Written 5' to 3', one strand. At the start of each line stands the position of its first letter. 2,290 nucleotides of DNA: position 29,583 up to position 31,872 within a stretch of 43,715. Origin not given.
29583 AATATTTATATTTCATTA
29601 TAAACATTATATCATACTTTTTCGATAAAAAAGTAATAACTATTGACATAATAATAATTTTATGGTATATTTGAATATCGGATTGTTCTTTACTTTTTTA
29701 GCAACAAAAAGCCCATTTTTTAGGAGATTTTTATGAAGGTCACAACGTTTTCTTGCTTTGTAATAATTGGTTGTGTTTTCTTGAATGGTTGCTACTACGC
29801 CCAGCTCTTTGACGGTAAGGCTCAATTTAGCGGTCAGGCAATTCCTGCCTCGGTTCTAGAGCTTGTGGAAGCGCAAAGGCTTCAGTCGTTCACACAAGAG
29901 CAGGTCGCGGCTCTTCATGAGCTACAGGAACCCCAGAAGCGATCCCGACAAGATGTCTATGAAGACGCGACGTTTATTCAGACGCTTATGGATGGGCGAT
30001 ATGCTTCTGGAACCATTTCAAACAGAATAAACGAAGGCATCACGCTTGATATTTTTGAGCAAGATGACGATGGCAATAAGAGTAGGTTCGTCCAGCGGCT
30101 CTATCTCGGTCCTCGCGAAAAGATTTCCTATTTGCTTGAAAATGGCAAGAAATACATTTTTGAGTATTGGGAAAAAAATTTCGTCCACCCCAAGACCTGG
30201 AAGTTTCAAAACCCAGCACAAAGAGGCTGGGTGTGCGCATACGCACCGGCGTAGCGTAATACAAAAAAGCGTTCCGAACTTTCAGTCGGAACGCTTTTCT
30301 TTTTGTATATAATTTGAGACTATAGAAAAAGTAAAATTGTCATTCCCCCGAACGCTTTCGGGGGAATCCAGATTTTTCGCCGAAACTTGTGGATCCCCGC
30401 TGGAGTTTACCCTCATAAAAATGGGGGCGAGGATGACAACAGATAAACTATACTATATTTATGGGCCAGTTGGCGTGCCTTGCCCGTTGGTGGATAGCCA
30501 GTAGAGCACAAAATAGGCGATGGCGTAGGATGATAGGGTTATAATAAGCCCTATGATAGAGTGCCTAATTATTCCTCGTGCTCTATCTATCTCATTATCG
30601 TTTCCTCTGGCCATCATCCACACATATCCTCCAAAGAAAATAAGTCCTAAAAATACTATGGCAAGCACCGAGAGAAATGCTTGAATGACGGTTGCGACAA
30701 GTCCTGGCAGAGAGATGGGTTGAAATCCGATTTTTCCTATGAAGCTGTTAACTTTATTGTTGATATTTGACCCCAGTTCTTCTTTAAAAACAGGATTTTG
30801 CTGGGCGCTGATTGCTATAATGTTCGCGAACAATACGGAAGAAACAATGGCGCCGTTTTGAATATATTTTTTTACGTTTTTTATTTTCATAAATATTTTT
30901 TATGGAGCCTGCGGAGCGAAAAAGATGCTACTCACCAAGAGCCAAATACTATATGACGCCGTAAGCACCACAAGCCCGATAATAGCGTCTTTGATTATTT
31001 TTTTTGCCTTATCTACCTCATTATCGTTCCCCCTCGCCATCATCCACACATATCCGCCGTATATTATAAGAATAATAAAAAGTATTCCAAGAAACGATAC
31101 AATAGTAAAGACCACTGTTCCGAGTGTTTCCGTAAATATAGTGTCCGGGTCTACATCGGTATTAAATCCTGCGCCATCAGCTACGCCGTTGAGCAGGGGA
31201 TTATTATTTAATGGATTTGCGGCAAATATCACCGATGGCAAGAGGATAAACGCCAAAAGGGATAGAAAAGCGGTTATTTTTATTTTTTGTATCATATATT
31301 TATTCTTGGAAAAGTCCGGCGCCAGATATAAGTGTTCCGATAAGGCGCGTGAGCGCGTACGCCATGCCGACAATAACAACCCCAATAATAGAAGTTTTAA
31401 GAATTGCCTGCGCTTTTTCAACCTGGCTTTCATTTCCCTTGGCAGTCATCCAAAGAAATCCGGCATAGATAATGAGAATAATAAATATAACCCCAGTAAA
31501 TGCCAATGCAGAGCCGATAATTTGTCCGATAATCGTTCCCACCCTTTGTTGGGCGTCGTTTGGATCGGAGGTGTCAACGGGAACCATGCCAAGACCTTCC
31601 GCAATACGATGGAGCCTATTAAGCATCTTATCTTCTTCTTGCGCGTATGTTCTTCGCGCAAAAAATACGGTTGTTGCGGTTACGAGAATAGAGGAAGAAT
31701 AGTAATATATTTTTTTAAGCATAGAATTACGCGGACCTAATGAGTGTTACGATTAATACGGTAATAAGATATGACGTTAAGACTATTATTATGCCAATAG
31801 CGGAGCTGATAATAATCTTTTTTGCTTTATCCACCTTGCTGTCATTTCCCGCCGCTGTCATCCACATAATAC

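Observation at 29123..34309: Nine-paralog array of VirB2/TrbC-like pilin-type proteins with variable exposed regions and no secretion machinery in the window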

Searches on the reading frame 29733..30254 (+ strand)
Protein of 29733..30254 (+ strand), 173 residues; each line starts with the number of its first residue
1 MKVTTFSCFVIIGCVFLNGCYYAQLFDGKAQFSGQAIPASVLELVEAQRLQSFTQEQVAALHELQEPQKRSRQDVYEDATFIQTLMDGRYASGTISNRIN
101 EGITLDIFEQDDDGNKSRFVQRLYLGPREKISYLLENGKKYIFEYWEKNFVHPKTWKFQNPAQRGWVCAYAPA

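Call 3: search_protein_families(library=pfam, proteins=[window:29733-30254:+], max_evalue=1)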
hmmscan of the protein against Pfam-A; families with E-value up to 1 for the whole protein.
window:29733-30254:+ (173 aa): 0 families

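Call 55: search_protein_families(library=ncbifam, proteins=[window:29733-30254:+], max_evalue=0.01)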
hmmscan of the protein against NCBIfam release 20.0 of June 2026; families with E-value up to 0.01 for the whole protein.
window:29733-30254:+ (173 aa): 0 families
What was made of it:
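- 29733..30254 (+): Lineage-specific 173-aa secreted or lipoprotein-like gene of unknown function inserted between P2 and P1. It has no Pfam or NCBIfam hit (calls 3, 55).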

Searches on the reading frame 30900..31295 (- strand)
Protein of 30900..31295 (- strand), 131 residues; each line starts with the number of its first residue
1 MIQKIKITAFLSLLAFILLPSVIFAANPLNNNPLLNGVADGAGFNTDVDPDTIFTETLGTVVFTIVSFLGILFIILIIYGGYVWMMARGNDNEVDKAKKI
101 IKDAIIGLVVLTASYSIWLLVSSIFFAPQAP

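Call 3: search_protein_families(library=pfam, proteins=[window:30900-31295:-], max_evalue=1)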
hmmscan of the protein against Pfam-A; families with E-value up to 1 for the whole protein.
window:30900-31295:- (131 aa): 6 families
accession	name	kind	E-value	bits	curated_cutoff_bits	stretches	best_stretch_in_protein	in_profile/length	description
PF18895.5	T4SS_pilin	-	7.7e-09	35.9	26.6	1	56-122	7-69/71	Type IV secretion system pilin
PF02322.20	Cyt_bd_oxida_II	-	0.0017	18.2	35.6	1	34-124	126-212/302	Cytochrome bd terminal oxidase subunit II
PF06195.18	DUF996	-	0.0023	18.6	31.3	1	46-126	18-94/138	Protein of unknown function (DUF996)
PF13800.11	Sigma_reg_N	-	0.072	13.8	26.3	1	54-94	9-43/91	Sigma factor regulator N-terminal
PF05545.16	FixQ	-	0.11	12.9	29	1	67-101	11-45/49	Cbb3-type cytochrome oxidase component FixQ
PF08019.17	EptA_B_N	-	0.13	12.6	22.3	0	49-86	88-125/152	Phosphoethanolamine transferase EptA/EptB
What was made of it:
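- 30900..31295 (-): P3 (131 aa) pilin paralog. It scores 35.9 bits against PF18895 (call 3).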

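Call 55: search_protein_families(library=ncbifam, proteins=[window:30900-31295:-], max_evalue=0.01)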
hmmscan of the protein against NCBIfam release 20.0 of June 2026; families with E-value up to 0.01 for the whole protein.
window:30900-31295:- (131 aa): 1 family
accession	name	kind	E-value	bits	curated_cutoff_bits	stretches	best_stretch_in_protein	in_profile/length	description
NF045849.1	ICE_MMCAP2_0565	equivalog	4.1e-05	23.2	40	1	60-124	11-79/80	Mbov_0395 family pilin-like conjugal transfer protein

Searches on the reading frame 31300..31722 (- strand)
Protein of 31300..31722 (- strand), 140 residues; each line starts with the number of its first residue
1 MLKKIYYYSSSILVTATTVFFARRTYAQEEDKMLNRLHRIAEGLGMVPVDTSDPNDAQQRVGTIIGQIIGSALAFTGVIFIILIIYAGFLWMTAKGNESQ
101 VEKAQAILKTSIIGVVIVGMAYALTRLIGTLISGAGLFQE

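Call 3: search_protein_families(library=pfam, proteins=[window:31300-31722:-], max_evalue=1)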
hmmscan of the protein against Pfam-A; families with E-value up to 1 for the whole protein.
window:31300-31722:- (140 aa): 6 families
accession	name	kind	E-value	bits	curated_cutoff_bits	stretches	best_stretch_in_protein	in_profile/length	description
PF18895.5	T4SS_pilin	-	7.9e-06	26.3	26.6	1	59-127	3-70/71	Type IV secretion system pilin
PF04956.18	TrbC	-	0.0056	17.3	27.9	1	54-125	27-95/98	TrbC/VIRB2 pilin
PF17920.6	TetR_C_16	-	0.015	15.9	26.2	1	52-74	56-78/107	Tetracyclin repressor-like, C-terminal domain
PF19607.4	DUF6112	-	0.042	14.1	25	1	65-122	16-75/88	Family of unknown function (DUF6112)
PF01004.24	Flavi_M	-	0.62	10.2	25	0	91-125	18-53/74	Flavivirus envelope glycoprotein M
PF01027.25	Bax1-I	-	0.88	9.7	34.1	1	65-136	92-158/207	Inhibitor of apoptosis-promoting Bax1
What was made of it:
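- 31300..31722 (-): P4 (140 aa) pilin paralog. It scores 26.3 bits against PF18895 and 17.3 bits against TrbC PF04956 (call 3).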
